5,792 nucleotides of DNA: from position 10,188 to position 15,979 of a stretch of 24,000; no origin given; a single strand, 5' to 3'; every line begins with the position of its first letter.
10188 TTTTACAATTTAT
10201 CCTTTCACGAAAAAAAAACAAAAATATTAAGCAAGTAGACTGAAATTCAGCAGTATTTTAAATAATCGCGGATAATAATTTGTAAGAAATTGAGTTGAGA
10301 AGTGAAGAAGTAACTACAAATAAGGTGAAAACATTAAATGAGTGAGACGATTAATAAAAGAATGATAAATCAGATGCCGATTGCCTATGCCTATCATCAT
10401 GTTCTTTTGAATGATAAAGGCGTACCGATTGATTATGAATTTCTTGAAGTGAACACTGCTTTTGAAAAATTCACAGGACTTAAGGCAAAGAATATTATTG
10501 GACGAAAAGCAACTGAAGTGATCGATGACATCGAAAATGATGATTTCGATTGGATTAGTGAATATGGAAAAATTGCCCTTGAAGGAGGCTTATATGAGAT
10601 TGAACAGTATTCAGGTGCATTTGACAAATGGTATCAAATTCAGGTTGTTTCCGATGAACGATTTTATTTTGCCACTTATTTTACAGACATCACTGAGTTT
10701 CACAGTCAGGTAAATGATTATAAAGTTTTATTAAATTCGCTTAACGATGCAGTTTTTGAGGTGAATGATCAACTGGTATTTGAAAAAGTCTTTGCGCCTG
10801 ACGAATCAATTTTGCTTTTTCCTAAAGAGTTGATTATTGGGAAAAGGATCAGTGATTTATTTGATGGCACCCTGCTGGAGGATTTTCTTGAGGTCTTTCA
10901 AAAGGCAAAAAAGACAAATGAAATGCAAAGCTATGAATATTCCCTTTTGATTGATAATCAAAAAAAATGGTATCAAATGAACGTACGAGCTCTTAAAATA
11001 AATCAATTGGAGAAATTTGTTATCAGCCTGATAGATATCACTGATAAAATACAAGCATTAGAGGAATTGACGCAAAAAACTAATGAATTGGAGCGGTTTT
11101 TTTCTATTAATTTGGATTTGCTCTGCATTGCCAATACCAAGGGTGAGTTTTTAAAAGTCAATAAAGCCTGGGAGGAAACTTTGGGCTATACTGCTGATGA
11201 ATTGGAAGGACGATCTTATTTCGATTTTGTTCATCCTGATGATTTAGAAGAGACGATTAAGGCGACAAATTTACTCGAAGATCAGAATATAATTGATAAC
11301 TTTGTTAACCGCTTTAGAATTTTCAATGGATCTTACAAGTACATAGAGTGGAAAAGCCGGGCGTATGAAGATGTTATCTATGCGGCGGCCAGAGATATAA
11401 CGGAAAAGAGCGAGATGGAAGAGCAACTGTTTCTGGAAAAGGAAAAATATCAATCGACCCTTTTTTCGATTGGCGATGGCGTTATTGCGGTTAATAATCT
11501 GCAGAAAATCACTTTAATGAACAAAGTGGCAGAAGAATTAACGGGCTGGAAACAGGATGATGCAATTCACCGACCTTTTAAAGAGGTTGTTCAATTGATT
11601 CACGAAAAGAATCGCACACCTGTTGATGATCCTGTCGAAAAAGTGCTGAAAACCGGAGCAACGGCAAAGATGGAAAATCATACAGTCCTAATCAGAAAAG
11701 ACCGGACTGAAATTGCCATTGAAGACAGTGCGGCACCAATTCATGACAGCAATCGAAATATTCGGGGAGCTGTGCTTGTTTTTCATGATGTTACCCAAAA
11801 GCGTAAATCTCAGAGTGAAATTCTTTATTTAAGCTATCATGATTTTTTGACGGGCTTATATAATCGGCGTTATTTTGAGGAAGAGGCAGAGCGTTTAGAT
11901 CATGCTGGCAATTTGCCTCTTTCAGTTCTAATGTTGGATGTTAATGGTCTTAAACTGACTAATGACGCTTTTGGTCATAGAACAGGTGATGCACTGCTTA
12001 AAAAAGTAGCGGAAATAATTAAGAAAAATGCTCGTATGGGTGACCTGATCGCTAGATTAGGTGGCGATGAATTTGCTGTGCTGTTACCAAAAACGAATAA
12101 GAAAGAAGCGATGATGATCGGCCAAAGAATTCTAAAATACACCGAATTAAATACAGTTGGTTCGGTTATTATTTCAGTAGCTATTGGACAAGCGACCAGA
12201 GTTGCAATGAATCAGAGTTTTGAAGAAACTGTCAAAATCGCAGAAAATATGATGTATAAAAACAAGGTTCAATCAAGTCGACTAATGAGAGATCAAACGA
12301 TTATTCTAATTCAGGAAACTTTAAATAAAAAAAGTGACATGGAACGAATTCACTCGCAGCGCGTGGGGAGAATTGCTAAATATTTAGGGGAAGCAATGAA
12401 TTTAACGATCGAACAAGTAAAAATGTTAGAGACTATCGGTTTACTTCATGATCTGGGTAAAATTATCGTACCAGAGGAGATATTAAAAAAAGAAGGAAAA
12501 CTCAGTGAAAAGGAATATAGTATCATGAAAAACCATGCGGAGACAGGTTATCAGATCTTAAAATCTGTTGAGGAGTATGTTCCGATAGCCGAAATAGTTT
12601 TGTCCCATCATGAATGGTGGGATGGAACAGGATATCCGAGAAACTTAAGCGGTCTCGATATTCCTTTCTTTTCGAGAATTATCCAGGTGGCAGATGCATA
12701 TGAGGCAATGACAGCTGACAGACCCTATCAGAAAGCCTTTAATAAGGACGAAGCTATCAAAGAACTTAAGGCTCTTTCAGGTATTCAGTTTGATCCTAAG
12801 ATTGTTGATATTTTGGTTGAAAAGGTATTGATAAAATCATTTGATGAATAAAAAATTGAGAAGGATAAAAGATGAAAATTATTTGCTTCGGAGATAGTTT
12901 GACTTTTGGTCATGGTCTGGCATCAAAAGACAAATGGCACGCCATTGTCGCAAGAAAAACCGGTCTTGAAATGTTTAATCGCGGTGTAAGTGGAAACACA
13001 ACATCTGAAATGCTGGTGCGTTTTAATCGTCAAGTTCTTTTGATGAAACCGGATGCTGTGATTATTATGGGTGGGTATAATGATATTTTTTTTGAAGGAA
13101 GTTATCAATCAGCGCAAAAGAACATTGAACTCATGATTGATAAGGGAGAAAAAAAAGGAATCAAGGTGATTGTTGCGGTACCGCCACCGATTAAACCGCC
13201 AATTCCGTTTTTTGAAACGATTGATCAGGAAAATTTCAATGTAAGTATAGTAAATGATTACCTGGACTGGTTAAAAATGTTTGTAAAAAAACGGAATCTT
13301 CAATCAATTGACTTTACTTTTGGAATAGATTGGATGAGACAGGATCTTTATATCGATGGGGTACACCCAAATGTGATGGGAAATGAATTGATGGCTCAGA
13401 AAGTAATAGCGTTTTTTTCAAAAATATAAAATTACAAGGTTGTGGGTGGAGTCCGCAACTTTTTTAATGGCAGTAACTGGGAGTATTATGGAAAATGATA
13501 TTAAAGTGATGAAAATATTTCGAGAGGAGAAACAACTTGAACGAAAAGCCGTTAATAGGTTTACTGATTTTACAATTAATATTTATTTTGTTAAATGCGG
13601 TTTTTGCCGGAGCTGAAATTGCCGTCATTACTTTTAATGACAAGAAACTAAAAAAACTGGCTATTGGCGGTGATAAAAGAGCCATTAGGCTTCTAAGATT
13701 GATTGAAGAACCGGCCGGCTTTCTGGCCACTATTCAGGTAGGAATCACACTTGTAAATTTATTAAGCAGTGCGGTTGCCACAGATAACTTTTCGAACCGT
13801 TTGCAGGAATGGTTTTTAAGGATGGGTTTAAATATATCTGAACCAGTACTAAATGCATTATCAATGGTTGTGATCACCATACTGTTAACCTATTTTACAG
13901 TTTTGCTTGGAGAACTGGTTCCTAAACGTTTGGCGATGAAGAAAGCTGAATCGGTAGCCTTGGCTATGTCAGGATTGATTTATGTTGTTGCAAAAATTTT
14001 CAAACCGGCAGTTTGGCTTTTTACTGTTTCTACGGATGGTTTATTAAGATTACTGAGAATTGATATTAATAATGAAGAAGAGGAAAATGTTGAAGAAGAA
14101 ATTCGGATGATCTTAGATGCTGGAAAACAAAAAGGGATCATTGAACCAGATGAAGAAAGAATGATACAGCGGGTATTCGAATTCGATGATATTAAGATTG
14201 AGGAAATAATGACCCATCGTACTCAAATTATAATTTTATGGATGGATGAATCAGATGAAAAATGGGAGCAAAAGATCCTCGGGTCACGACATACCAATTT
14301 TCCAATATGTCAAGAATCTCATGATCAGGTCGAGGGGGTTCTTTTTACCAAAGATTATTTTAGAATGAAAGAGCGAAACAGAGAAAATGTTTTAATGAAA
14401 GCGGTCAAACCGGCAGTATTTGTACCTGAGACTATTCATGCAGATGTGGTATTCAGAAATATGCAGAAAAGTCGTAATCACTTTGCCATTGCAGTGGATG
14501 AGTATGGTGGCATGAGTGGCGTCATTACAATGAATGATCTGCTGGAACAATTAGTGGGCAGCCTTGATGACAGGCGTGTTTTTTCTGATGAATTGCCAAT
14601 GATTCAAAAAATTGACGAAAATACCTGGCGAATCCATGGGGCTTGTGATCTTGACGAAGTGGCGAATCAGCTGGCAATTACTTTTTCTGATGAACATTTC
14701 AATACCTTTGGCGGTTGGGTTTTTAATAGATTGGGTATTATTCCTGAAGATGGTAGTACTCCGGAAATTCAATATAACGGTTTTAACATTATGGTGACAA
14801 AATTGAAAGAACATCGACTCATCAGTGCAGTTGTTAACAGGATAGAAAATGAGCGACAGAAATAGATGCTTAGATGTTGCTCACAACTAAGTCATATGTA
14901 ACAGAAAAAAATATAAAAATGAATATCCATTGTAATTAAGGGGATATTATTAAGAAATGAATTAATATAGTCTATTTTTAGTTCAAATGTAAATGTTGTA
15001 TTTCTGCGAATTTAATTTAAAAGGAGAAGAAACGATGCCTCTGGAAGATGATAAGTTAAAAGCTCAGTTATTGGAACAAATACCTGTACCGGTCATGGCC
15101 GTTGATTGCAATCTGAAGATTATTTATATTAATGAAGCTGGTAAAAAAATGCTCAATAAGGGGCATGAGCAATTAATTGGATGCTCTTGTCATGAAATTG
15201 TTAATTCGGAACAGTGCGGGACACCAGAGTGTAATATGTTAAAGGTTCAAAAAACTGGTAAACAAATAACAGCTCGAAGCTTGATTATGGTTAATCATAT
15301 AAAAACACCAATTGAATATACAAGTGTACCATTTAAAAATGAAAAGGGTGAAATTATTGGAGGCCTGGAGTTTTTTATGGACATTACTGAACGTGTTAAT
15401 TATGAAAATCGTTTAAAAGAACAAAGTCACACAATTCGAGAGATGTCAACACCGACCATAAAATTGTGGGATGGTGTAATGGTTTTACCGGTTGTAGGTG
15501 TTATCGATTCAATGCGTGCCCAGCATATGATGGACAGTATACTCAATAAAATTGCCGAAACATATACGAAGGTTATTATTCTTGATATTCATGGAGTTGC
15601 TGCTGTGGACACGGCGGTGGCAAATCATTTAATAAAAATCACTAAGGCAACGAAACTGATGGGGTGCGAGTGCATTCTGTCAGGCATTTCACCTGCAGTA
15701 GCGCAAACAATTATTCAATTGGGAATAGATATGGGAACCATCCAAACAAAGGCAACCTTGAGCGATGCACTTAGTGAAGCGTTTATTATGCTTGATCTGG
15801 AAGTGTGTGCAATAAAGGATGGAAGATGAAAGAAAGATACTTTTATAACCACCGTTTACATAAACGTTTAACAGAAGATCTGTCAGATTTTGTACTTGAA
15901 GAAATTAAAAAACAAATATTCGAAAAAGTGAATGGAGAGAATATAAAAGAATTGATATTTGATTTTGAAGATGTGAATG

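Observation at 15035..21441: Stressosome-type RsbR-S-T-X module wired to a hybrid histidine kinase and a REC-HD-GYP phosphodiesterase, with no sigma factor or RsbU/V/W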

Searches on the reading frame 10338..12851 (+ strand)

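Call 9: search_protein_families(library=pfam, proteins=[window:10338-12851:+], max_evalue=0.1)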
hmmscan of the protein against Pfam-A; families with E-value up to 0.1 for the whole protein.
window:10338-12851:+ (837 aa): 13 families
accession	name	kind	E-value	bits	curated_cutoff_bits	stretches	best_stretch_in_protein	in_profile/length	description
PF13487.12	HD_5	-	8.5e-40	136.7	27.2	1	661-822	6-170/170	HD domain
PF00990.26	GGDEF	-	8.9e-35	120.3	23.8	1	500-645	2-157/161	Diguanylate cyclase, GGDEF domain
PF00989.32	PAS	-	2.4e-32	111.7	22.6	3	370-485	2-113/113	PAS fold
PF08448.16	PAS_4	-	1.5e-29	102.9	23.1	3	376-489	2-109/110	PAS fold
PF13426.13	PAS_9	-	4.1e-28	98.1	27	4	380-487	2-103/103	PAS domain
PF01966.28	HD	-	1.4e-21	77.3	22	1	671-791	3-116/116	HD domain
PF08447.18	PAS_3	-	1.9e-20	73.4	25.6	2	272-343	2-75/89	PAS fold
PF13188.13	PAS_8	-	1.9e-15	56.5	21.8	3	251-303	3-55/65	PAS domain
PF12860.13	PAS_7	-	2.8e-05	24.7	27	1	377-492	3-114/115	PAS fold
PF13596.12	PAS_10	-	5.4e-05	24.2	22.1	1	428-486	50-106/106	PAS domain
PF14598.12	PAS_11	-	0.0002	21.7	25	1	266-312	9-55/109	PAS domain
PF08668.18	HDOD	-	0.003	17.5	22.9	1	667-724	91-148/196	HDOD domain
PF24820.1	Diguanyl_cycl_sensor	-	0.008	16.6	28.1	0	379-421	14-57/109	Diguanylate cyclase-like sensor domain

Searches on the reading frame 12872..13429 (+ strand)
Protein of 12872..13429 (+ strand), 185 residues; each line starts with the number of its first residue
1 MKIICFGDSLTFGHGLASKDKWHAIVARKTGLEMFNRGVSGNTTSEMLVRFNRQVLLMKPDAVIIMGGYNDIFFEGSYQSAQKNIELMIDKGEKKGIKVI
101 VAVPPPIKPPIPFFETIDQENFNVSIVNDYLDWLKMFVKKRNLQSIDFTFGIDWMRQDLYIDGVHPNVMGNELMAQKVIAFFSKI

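Call 8: search_protein_families(library=pfam, proteins=[window:12872-13429:+], max_evalue=0.01)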
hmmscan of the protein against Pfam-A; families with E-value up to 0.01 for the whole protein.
window:12872-13429:+ (185 aa): 3 families
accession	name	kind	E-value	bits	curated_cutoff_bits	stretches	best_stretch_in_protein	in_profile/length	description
PF13472.12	Lipase_GDSL_2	-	6.2e-25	89.1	32.9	1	5-172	1-177/178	GDSL-like Lipase/Acylhydrolase family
PF00657.28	Lipase_GDSL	-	1e-16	62.1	23.6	1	3-178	1-208/208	GDSL-like Lipase/Acylhydrolase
PF14606.12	Lipase_GDSL_3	-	0.00033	21.4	27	0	2-46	3-48/178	GDSL-like Lipase/Acylhydrolase family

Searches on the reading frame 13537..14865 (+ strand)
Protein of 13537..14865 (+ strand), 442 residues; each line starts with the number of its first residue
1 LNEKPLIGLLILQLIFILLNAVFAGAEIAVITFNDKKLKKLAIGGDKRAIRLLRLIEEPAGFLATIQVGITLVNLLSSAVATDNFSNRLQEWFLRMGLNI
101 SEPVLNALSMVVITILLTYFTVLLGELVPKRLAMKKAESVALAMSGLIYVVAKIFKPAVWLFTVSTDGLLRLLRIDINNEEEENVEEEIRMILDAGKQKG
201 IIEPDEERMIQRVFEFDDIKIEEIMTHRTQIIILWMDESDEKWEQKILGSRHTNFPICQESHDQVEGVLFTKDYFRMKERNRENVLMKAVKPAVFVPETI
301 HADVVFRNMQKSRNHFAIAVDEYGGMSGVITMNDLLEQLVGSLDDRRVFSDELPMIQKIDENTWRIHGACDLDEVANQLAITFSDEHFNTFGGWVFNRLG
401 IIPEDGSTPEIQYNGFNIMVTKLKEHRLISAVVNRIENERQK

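Call 8: search_protein_families(library=pfam, proteins=[window:13537-14865:+], max_evalue=0.01)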
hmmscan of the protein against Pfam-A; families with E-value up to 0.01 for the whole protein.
window:13537-14865:+ (442 aa): 3 families
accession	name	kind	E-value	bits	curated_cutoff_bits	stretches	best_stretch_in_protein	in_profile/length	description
PF01595.25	CNNM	-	7.4e-51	172.8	28.4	1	12-206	2-181/181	Cyclin M transmembrane N-terminal domain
PF03471.22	CorC_HlyC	-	4.3e-16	59.1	27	1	357-433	1-77/81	Transporter associated domain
PF00571.33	CBS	-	3.7e-07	30.8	24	1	291-340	7-56/57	CBS domain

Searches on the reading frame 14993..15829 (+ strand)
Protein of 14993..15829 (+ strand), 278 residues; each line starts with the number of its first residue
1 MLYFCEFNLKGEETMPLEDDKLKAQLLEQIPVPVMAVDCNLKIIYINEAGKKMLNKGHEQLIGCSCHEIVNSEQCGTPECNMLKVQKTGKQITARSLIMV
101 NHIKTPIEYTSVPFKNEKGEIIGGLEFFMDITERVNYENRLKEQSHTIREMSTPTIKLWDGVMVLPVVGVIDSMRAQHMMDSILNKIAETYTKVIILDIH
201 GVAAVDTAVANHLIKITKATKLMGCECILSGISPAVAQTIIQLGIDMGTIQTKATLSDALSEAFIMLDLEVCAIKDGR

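Call 8: search_protein_families(library=pfam, proteins=[window:14993-15829:+], max_evalue=0.01)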
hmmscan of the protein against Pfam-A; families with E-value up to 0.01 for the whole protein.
window:14993-15829:+ (278 aa): 7 families
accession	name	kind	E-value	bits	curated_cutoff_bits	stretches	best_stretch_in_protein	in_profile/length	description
PF01740.26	STAS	-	1.1e-16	61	22.6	1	159-259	7-106/106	STAS domain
PF08448.16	PAS_4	-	3e-15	56.8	23.1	1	27-135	1-109/110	PAS fold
PF13426.13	PAS_9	-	3.7e-11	43.6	27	1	35-133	5-103/103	PAS domain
PF00989.32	PAS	-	3.3e-07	30.8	22.6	1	24-131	4-113/113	PAS fold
PF13188.13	PAS_8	-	4.2e-05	23.7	21.8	1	24-69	4-46/65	PAS domain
PF13596.12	PAS_10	-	0.00061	20.8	22.1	1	25-132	3-106/106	PAS domain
PF13466.11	STAS_2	-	0.0013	19.3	29.2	1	167-246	3-80/80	STAS domain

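Call 52: search_protein_families(library=ncbifam, proteins=[window:14993-15829:+], max_evalue=0.01)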
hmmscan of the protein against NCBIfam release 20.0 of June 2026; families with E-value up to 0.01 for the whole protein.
window:14993-15829:+ (278 aa): 15 families
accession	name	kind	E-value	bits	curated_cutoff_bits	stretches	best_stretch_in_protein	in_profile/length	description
NF052652.1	YtvA_fam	equivalog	1.6e-28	99.9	250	1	27-260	6-243/243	YtvA family blue-light photoreceptor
NF008468.0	PRK11360.1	equivalog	6.5e-09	34.7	646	1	22-144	269-390/616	two-component system sensor histidine kinase AtoS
NF047874.1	MASE3_PAS_HK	subfamily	4.9e-07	28.9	560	1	17-140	261-384/655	MASE3 domain-containing sensor histidine kinase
TIGR00229.1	sensory_box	domain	7.7e-07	29.3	22.9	1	24-141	8-126/126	PAS domain S-box protein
NF008302.0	PRK11091.1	equivalog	3.3e-06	25.6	838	1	46-147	180-282/779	aerobic respiration two-component sensor histidine kinase ArcB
TIGR00377.1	ant_ant_sig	superfamily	9e-06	25.5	53.45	1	160-244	11-95/108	anti-sigma factor antagonist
NF046044.1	PnpS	equivalog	2.1e-05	23.7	400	1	22-140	56-169/390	two-component system histidine kinase PnpS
NF008298.1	PRK11086.1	subfamily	7.9e-05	21.3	520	1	25-142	215-324/529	DcuS/MalK family sensor histidine kinase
NF033092.0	HK_WalK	equivalog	0.00015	20.5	725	1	17-143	255-374/594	cell wall metabolism sensor histidine kinase WalK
TIGR00815.1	sulP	subfamily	0.00028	19.5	380.45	1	130-246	441-550/565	sulfate permease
NF008293.1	PRK11073.1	equivalog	0.0008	18.7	240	1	21-152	7-134/349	nitrogen regulation protein NR(II)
TIGR02886.1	spore_II_AA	equivalog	0.002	18.1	114.75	1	159-244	6-90/106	anti-sigma F factor antagonist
NF008085.0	PRK10820.1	equivalog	0.0049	15.5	576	0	15-118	73-170/520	transcriptional regulator TyrR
TIGR02938.1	nifL_nitrog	equivalog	0.0068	15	242.45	0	25-149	8-133/494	nitrogen fixation negative regulator NifL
NF033618.0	mlaB_1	equivalog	0.008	16.6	90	0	178-243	21-85/94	lipid asymmetry maintenance protein MlaB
